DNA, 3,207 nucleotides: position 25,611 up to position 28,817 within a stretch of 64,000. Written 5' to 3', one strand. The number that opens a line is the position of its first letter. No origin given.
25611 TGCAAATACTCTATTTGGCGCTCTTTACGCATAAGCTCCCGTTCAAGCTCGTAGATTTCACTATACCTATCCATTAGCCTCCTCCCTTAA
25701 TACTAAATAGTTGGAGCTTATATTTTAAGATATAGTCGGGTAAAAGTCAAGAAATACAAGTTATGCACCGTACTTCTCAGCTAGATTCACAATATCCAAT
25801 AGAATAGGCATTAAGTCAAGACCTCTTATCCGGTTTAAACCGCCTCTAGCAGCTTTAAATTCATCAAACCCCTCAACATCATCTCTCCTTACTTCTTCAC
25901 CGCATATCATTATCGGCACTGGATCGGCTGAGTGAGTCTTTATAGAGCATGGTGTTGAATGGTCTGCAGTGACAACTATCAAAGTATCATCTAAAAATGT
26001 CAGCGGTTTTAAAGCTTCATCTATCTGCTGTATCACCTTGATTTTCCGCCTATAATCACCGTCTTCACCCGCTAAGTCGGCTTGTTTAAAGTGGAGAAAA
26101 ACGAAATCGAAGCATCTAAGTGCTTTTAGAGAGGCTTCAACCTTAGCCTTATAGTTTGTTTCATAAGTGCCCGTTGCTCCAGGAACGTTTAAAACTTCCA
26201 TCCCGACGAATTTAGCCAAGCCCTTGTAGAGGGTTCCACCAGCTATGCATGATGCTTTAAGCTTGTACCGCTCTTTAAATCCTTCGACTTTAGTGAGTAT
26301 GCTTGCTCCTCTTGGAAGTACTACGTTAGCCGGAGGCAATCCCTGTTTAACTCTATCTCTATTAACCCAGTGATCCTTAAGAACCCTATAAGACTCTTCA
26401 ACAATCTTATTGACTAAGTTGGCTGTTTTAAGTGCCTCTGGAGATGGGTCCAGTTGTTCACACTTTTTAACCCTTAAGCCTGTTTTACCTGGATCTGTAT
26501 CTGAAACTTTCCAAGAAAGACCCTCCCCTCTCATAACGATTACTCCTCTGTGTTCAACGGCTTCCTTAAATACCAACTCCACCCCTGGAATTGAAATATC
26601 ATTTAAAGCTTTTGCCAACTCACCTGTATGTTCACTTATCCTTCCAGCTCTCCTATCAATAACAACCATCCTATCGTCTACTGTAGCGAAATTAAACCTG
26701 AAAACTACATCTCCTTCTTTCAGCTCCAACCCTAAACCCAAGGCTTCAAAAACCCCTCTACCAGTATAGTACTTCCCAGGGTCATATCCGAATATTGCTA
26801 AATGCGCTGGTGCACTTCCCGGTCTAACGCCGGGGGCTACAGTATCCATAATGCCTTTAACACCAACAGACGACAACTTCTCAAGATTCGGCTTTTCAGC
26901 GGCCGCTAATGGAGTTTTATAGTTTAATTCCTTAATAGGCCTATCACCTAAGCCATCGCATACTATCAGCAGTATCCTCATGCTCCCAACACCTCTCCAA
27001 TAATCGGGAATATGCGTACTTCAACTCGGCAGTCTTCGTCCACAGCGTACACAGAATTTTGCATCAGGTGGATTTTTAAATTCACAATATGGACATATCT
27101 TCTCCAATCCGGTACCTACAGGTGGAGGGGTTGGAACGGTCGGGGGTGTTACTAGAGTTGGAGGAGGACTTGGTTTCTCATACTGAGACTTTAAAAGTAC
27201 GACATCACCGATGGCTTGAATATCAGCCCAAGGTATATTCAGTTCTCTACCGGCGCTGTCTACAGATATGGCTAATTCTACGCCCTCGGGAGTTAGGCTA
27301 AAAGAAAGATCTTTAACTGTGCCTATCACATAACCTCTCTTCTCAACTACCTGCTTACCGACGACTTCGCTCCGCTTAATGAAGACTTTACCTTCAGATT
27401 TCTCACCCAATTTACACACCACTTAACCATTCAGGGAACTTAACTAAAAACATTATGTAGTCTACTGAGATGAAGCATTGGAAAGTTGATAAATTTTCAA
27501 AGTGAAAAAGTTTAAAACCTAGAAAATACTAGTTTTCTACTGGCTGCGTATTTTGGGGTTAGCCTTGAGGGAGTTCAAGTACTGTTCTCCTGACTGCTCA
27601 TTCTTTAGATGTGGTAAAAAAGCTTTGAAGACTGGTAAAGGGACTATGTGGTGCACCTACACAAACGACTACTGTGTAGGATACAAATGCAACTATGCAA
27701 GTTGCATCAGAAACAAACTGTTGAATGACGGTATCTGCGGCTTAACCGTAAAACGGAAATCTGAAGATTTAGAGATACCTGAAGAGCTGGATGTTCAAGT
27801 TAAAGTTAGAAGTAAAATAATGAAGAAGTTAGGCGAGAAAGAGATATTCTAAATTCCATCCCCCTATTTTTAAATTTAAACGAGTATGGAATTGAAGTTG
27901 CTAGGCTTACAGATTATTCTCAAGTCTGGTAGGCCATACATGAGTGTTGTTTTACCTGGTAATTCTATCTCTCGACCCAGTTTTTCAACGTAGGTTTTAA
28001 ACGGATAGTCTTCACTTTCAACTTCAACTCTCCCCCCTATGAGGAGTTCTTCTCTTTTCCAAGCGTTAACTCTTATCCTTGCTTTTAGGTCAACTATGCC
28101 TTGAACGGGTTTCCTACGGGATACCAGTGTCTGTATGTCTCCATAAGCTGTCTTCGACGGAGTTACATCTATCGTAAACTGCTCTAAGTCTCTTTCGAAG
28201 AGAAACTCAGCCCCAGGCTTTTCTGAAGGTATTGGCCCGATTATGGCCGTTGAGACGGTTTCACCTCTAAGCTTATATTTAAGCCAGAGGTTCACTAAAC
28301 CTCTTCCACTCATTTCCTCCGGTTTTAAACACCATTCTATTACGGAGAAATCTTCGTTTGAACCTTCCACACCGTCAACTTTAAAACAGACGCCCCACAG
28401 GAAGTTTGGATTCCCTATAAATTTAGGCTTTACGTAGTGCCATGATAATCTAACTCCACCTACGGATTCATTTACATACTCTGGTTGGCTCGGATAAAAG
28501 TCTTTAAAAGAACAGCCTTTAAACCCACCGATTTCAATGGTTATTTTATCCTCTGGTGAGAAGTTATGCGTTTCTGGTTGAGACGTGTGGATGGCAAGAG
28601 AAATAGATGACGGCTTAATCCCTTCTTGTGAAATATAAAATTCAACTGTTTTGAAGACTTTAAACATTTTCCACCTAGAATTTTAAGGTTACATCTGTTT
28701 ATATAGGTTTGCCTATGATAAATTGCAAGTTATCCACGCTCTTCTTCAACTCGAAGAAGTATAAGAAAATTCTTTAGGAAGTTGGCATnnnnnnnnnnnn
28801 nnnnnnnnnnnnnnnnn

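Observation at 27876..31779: HerA/FtsK-like ATPase fused to a coiled coil and ~12 tandem zinc-ribbon modules, divergent from an unknown 263-aa gene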

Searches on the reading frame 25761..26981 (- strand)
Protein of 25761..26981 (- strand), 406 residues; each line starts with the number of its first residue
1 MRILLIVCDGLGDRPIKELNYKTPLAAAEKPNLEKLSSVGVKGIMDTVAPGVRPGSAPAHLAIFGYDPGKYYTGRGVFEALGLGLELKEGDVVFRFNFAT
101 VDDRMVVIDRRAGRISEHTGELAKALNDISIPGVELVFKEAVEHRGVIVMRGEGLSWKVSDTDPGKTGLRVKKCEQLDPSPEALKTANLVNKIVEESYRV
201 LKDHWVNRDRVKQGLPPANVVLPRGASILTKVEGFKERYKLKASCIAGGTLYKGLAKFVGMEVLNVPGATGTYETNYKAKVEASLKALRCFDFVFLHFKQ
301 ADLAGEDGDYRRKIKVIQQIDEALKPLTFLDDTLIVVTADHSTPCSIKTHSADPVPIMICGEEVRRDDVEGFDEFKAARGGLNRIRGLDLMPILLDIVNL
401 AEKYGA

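Call 97: search_protein_families(library=pfam, proteins=[window:25761-26981:-], max_evalue=0.0001)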
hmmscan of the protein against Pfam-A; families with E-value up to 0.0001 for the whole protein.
window:25761-26981:- (406 aa): 2 families
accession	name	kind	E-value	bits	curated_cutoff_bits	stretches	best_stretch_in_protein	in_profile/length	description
PF01676.23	Metalloenzyme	-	1.8e-54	185.4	24.3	1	1-396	1-251/252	Metalloenzyme superfamily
PF10143.14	PhosphMutase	-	2.8e-53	180.7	21.5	1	40-207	4-170/170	2,3-bisphosphoglycerate-independent phosphoglycerate mutase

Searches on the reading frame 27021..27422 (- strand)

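Call 3: search_protein_families(library=pfam, proteins=[window:27021-27422:-], max_evalue=0.1)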
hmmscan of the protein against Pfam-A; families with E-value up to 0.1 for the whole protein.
window:27021-27422:- (133 aa): 11 families
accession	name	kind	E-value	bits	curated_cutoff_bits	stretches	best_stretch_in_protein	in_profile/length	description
PF05239.21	PRC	-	5.1e-08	33.3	21.2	1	14-79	3-73/78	PRC-barrel domain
PF13240.11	Zn_Ribbon_1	-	3.8e-06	27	25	1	110-131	2-23/23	zinc-ribbon domain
PF12773.13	DZR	-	1.4e-05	25.6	27.3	1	110-131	1-22/45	Double zinc ribbon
PF00641.23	Zn_ribbon_RanBP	-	0.0028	17.3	27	1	110-128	7-25/30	Zn-finger in Ran binding protein and others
PF17032.10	Zn_ribbon_15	-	0.01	17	28.9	1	107-128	52-73/73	zinc-ribbon family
PF22601.2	RIM2a_ZnF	-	0.018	15.4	27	1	105-131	12-32/52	RIM2-alpha zinc finger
PF02470.25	MlaD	-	0.028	15.1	25.1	1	24-57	19-53/81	MlaD protein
PF18912.6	DZR_2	-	0.053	13.8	27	1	107-132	21-47/56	Double zinc ribbon domain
PF01529.25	DHHC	-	0.057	13.9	28.7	1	107-129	5-27/133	DHHC palmitoyltransferase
PF17669.6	DUF5529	-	0.067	13.5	25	1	80-116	64-102/185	Family of unknown function (DUF5529)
PF13248.11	Zn_ribbon_3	-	0.075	13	27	0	107-131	2-26/26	zinc-ribbon domain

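Call 4: search_protein_families(library=ncbifam, proteins=[window:27021-27422:-], max_evalue=0.1)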
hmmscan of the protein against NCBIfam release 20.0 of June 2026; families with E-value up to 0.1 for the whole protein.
window:27021-27422:- (133 aa): 4 families
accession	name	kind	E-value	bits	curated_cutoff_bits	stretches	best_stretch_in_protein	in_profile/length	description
NF003161.0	PRK04136.1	equivalog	0.00075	19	54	1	108-129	15-36/49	50S ribosomal protein L40e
NF011149.0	PRK14559.1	equivalog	0.0042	15.9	374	1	109-131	3-25/642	serine/threonine phosphatase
NF045510.1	4Cys_prefix_kin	domain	0.05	13.9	24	1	116-131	11-26/26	4-Cys prefix domain-containing protein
TIGR02273.1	16S_RimM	equivalog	0.063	12.7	66.2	1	8-76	90-153/166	ribosome maturation factor RimM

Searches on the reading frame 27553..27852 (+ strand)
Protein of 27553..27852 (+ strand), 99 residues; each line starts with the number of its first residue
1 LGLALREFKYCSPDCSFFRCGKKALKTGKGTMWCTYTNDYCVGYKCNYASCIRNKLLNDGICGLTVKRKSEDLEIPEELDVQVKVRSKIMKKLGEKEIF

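Call 3: search_protein_families(library=pfam, proteins=[window:27553-27852:+], max_evalue=0.1)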
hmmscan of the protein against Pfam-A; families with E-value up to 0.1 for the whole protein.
window:27553-27852:+ (99 aa): 1 family
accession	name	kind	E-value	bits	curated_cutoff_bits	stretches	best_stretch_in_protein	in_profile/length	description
PF05353.16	Atracotoxin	-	0.044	14.3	25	1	29-49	3-23/42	Delta Atracotoxin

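Call 4: search_protein_families(library=ncbifam, proteins=[window:27553-27852:+], max_evalue=0.1)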
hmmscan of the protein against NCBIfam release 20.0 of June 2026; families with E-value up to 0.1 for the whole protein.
window:27553-27852:+ (99 aa): 0 families

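Call 5: search_protein_families(library=padloc, proteins=[window:27553-27852:+], max_evalue=0.1)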
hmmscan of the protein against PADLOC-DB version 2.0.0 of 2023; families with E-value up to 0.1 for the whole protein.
window:27553-27852:+ (99 aa): 0 families

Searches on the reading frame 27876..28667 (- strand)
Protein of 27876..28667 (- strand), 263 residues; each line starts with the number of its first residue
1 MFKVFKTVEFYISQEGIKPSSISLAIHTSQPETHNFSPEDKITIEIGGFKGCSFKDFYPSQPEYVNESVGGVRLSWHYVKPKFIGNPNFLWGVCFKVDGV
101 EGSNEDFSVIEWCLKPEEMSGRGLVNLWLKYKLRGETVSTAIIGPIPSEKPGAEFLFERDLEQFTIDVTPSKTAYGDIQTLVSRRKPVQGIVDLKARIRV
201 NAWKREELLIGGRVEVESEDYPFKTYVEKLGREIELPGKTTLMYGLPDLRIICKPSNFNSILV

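Call 3: search_protein_families(library=pfam, proteins=[window:27876-28667:-], max_evalue=0.1)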
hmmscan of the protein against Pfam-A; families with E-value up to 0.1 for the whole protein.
window:27876-28667:- (263 aa): 0 families

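Call 4: search_protein_families(library=ncbifam, proteins=[window:27876-28667:-], max_evalue=0.1)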
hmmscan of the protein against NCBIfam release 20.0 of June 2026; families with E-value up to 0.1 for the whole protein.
window:27876-28667:- (263 aa): 0 families

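Call 5: search_protein_families(library=padloc, proteins=[window:27876-28667:-], max_evalue=0.1)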
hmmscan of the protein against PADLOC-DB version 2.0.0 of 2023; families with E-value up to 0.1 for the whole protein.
window:27876-28667:- (263 aa): 0 families

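Call 12: find_homologous_proteins(query=window:27879-28667:-, max_evalue=0.01)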
Query window:27879-28667:- (263 aa): 7 proteins with E <= 0.01 among 469 candidates.
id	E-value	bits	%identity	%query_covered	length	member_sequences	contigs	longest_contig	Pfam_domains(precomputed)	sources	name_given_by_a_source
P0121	2.6e-168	576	95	100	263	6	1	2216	-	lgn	-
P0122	2.6e-147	507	81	100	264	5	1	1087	-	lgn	-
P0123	5.1e-142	490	79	100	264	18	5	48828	-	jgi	jgi:hypothetical protein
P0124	1.3e-139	482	79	99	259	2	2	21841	-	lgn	-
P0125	1.5e-81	292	52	100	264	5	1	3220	-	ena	-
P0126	2.3e-79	284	51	100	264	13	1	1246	-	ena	-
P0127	6.5e-78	280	51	97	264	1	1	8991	-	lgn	-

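Call 46: predict_structure(alignment_id=A4)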
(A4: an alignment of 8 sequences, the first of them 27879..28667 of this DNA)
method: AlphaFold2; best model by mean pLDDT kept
length: 263 residues; sequences in the alignment: 8
mean_pLDDT: 64.3   pTM: 0.62
mean pLDDT of the five models: 64.3, 54.3, 43.3, 40.1, 39.3
residues with pLDDT >= 90: 9; 70-90: 88; 50-70: 122; < 50: 44
segments of 3 or more residues with pLDDT < 50: 116-122, 137-140, 147-149, 151-153, 160-178, 258-263
pLDDT, mean of each block of 10 residues (from residue 1): 73 67 83 80 82 84 80 86 70 82 57 51 56 55 50 49 40 37 54 58 54 60 81 79 62 51 30
secondary structure, 60 per line:
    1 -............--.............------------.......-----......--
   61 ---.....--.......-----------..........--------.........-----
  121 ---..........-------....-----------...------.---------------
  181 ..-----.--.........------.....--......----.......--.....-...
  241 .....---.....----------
elements in order: E2-13 E16-28 E41-47 E53-58 E64-68 E71-77 E89-98 E107-115 E124-133 E141-144 E156-158 E191-199 E206-210 E213-218 E223-229 E232-236 E238-245 E249-253
